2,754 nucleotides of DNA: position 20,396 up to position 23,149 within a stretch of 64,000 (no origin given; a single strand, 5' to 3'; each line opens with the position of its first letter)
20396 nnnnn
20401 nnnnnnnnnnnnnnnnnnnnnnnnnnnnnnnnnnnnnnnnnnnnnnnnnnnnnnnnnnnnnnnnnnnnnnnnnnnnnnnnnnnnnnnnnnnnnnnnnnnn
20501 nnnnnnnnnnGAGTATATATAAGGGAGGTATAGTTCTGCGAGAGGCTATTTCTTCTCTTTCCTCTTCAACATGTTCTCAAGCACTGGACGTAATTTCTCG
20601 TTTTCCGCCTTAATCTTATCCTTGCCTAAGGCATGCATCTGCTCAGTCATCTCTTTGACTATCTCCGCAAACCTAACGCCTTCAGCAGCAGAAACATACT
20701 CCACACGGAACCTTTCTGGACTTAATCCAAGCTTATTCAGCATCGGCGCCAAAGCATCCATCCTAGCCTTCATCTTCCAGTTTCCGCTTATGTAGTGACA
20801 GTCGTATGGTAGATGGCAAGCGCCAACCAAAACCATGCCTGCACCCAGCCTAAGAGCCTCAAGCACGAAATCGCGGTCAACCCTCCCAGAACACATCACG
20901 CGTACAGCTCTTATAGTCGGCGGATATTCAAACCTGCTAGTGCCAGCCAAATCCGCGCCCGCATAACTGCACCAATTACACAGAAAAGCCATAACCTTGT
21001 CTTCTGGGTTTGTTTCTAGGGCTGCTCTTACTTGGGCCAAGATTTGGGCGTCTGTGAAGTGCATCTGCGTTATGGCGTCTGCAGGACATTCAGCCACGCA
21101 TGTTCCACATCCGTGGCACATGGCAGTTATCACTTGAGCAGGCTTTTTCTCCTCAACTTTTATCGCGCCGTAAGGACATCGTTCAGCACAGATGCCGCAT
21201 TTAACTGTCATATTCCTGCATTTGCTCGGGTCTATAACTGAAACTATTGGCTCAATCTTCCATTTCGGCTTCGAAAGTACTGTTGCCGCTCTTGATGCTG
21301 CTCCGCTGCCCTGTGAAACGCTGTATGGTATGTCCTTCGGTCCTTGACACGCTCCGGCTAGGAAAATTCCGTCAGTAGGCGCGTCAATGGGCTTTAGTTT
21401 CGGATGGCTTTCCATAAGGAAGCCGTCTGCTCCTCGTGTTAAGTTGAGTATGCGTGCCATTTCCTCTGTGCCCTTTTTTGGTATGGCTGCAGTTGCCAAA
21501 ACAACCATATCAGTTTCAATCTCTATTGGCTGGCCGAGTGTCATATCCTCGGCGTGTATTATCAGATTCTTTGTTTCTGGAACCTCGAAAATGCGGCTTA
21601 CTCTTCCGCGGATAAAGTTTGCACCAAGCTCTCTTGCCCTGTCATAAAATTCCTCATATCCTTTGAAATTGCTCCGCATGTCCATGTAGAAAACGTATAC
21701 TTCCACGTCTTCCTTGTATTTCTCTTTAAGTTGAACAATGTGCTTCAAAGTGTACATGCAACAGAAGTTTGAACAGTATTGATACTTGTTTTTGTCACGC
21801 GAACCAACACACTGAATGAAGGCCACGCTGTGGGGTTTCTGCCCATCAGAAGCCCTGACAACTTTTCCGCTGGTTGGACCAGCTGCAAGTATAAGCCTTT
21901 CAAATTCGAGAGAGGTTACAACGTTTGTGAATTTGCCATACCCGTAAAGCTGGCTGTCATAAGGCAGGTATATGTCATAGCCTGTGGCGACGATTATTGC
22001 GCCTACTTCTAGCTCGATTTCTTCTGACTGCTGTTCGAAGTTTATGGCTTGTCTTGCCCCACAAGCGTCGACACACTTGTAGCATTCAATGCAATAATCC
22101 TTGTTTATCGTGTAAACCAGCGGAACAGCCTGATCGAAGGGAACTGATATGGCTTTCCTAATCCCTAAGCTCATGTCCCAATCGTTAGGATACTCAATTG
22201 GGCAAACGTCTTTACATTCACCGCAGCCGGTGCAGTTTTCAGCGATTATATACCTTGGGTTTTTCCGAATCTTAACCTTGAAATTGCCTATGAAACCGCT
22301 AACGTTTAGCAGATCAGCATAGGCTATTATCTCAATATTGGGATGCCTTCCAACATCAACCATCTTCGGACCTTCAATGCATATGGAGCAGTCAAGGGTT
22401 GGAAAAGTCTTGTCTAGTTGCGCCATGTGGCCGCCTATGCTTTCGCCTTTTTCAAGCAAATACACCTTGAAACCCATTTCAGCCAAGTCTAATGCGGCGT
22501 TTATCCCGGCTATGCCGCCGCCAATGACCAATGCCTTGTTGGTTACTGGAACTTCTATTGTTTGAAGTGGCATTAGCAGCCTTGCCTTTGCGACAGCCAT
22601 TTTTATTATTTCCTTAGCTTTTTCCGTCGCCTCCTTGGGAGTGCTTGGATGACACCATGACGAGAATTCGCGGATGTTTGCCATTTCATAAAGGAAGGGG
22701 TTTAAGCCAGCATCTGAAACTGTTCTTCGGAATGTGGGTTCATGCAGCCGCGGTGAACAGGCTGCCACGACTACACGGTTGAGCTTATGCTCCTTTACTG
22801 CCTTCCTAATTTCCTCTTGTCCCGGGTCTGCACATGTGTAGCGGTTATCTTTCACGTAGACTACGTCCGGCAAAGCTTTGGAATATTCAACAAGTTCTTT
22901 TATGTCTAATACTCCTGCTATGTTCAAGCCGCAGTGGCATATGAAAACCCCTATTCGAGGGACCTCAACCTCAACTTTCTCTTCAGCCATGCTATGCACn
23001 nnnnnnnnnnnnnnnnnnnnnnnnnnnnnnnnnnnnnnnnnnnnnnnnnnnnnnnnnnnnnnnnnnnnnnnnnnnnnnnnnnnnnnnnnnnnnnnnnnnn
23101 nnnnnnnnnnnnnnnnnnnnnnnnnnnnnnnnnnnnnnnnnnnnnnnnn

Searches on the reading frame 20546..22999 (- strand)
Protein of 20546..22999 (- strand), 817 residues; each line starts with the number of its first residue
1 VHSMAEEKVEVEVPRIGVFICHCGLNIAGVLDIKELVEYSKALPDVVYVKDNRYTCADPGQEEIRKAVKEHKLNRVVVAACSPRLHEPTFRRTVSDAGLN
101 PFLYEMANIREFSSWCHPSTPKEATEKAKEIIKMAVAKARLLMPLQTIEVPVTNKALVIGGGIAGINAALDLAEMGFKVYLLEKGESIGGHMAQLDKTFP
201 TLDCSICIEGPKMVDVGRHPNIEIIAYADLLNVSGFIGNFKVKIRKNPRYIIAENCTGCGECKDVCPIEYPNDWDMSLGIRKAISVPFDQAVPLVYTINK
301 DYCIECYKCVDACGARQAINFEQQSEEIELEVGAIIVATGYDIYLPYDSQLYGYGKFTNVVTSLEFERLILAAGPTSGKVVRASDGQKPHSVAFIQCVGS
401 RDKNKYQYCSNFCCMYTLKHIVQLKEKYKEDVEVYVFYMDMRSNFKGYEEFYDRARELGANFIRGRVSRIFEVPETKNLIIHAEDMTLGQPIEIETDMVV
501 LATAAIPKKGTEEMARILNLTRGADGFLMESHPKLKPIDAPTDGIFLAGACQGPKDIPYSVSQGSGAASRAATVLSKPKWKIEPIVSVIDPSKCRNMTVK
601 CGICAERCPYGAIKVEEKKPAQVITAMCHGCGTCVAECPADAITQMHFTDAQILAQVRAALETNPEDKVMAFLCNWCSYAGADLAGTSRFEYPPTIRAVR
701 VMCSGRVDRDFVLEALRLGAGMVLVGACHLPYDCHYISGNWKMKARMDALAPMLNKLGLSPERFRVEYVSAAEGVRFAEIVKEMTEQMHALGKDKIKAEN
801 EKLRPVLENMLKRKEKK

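Call 71: search_protein_families(library=pfam, proteins=[window:20546-22999:-], max_evalue=0.00001)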
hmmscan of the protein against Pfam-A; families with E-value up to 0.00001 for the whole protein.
window:20546-22999:- (817 aa): 18 families
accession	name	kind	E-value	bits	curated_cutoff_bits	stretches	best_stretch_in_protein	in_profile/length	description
PF02662.21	FlpD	-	2.1e-44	150.9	22.3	1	669-792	1-123/123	Methyl-viologen-reducing hydrogenase, delta subunit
PF00037.32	Fer4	-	5.9e-17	61.2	21.1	1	622-644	2-24/24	4Fe-4S binding domain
PF12837.12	Fer4_6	-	1.8e-14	53.3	25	0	587-613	2-24/24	4Fe-4S binding domain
PF14697.11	Fer4_21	-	2.2e-14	53.8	35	1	590-644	4-58/59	4Fe-4S dicluster domain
PF12838.12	Fer4_7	-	2.4e-13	50.8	27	0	599-642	3-52/52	4Fe-4S dicluster domain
PF13237.11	Fer4_10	-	2.7e-12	46.8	25.5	0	588-639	3-53/53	4Fe-4S dicluster domain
PF13187.11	Fer4_9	-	7e-12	45.6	27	1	600-643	4-52/52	4Fe-4S dicluster domain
PF13484.11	Fer4_16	-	3.6e-11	44.1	30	0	628-656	2-32/66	4Fe-4S double cluster binding domain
PF25160.1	LdpA_Fe-S-bd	-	3.9e-09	36.6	27.6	0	604-646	9-46/49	LdpA Fe-S cluster-binding domain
PF01266.30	DAO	-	4.7e-08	33.4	27.9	1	156-190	2-36/353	FAD dependent oxidoreductase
PF13450.12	NAD_binding_8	-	6.5e-08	33.2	21.9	1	158-194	1-37/68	NAD(P)-binding Rossmann-like domain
PF13183.11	Fer4_8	-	7.9e-08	33.2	27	0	250-268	48-66/68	4Fe-4S dicluster domain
PF07992.20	Pyr_redox_2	-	1e-07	32.1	26.1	0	156-275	3-58/291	Pyridine nucleotide-disulphide oxidoreductase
PF12831.13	FAD_oxidored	-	3.9e-07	30.1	27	1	157-193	3-39/416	FAD dependent oxidoreductase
PF12797.12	Fer4_2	-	4.1e-07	30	24.5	0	250-267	4-21/22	4Fe-4S binding domain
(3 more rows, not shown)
